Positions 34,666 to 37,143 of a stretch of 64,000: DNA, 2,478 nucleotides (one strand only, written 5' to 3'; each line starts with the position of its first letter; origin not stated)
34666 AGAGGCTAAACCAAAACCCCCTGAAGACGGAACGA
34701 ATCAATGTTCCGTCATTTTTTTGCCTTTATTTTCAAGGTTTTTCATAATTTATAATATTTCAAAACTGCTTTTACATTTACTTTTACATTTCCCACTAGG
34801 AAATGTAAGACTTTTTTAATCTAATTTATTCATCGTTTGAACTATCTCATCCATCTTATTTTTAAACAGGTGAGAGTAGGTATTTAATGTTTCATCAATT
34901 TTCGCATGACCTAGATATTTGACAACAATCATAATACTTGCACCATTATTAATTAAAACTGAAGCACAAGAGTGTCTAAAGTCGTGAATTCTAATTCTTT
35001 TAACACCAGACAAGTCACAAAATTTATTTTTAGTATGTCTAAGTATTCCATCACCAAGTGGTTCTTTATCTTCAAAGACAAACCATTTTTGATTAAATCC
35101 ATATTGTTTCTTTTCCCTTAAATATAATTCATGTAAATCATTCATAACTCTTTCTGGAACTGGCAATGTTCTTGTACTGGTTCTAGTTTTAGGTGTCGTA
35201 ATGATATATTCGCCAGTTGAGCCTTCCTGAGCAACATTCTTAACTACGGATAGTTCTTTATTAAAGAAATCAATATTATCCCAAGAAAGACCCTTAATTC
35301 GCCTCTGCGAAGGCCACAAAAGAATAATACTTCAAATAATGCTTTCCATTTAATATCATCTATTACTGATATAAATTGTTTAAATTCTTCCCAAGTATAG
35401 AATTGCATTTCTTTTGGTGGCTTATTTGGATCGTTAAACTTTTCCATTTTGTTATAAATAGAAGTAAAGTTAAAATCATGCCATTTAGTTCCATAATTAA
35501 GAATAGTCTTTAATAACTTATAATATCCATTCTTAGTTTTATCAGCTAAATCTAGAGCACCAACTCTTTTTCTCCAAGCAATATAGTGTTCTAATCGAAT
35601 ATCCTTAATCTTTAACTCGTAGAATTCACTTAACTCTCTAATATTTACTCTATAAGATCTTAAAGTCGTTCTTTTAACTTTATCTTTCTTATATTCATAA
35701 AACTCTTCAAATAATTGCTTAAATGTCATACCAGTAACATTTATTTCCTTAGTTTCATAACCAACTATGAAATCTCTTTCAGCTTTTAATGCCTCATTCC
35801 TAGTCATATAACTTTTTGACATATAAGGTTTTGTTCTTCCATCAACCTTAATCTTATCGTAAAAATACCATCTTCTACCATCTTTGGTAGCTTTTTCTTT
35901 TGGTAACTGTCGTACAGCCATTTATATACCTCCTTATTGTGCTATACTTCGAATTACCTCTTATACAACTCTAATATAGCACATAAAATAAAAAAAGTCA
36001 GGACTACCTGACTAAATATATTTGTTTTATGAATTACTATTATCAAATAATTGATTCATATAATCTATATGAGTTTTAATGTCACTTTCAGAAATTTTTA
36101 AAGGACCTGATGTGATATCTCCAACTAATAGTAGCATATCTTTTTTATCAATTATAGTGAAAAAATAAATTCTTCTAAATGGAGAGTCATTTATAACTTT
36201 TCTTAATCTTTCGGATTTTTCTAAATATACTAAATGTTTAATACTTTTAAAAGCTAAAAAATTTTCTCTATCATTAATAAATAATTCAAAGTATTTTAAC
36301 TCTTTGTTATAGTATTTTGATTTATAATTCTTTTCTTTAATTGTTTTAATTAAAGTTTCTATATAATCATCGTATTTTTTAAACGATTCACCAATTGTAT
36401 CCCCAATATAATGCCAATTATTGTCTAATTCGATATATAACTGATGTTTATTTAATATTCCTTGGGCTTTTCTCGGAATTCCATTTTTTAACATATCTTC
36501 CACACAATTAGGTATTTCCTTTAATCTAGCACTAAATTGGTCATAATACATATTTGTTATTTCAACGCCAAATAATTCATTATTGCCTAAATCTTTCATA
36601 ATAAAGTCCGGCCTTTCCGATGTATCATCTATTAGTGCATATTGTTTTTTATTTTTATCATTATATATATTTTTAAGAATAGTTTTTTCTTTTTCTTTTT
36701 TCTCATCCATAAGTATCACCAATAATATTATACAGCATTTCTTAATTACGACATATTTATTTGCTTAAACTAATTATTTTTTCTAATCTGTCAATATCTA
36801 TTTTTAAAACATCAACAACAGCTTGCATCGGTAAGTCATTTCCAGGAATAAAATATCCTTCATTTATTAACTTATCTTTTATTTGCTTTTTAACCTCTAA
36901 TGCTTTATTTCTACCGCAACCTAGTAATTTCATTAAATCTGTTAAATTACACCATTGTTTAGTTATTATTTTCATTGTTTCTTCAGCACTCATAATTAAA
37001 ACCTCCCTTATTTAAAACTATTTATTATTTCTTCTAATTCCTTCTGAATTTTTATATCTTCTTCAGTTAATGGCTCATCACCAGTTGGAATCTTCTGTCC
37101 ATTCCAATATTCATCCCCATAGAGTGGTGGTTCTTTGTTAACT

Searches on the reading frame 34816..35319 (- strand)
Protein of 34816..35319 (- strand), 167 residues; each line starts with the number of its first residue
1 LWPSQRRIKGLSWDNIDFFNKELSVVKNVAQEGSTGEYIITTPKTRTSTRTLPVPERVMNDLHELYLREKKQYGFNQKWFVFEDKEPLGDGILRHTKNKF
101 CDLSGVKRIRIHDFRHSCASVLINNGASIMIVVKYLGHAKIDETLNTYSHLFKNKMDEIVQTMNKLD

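Call 6: search_protein_families(library=pfam, proteins=[window:34816-35319:-], max_evalue=0.1)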
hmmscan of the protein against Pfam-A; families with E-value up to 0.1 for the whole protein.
window:34816-35319:- (167 aa): 1 family
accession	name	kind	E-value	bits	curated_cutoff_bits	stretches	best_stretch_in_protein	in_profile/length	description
PF00589.27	Phage_integrase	-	3.3e-18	66.5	27.1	1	9-154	42-171/172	Phage integrase family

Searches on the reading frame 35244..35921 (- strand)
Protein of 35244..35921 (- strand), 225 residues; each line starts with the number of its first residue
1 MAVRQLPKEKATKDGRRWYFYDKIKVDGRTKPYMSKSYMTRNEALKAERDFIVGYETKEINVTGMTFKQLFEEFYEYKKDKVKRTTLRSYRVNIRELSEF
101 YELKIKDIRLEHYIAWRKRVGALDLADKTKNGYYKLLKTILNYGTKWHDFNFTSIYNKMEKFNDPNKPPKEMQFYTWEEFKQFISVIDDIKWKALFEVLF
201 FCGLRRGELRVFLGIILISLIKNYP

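Call 6: search_protein_families(library=pfam, proteins=[window:35244-35921:-], max_evalue=0.1)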
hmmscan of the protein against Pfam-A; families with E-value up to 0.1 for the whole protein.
window:35244-35921:- (225 aa): 3 families
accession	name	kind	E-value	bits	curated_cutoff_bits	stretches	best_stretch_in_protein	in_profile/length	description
PF14659.12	Phage_int_SAM_3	-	1.2e-07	32.3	22.6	1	66-118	1-55/58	Phage integrase, N-terminal SAM-like domain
PF13102.12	Phage_int_SAM_5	-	0.00015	22.5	22.3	1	66-144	1-82/98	Phage integrase SAM-like domain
PF00589.27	Phage_integrase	-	0.084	13.1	27.1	0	178-210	6-42/172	Phage integrase family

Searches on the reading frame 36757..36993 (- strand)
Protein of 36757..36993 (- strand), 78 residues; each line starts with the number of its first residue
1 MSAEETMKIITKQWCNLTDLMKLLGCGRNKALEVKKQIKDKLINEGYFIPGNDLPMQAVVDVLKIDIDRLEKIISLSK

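Call 6: search_protein_families(library=pfam, proteins=[window:36757-36993:-], max_evalue=0.1)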
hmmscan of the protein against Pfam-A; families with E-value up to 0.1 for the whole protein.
window:36757-36993:- (78 aa): 2 families
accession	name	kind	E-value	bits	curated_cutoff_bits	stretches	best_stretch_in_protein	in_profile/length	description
PF14647.11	FAM91_N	-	0.081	12.6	25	0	18-58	114-155/307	FAM91 N-terminus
PF06970.17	RepA_N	-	0.096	13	30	0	18-37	56-75/76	Replication initiator protein A (RepA) N-terminus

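Call 28: search_protein_families(library=phrogs, proteins=[window:36757-36993:-], max_evalue=0.01)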
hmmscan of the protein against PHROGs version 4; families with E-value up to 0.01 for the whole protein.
window:36757-36993:- (78 aa): 1 family
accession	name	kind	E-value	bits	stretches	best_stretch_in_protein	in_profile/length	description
phrog_989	-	unknown function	0.00041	21.1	1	12-48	4-40/70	-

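Call 34: search_protein_families(library=ncbifam, proteins=[window:36757-36993:-], max_evalue=0.05)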
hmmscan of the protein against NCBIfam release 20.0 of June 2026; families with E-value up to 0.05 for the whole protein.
window:36757-36993:- (78 aa): 0 families
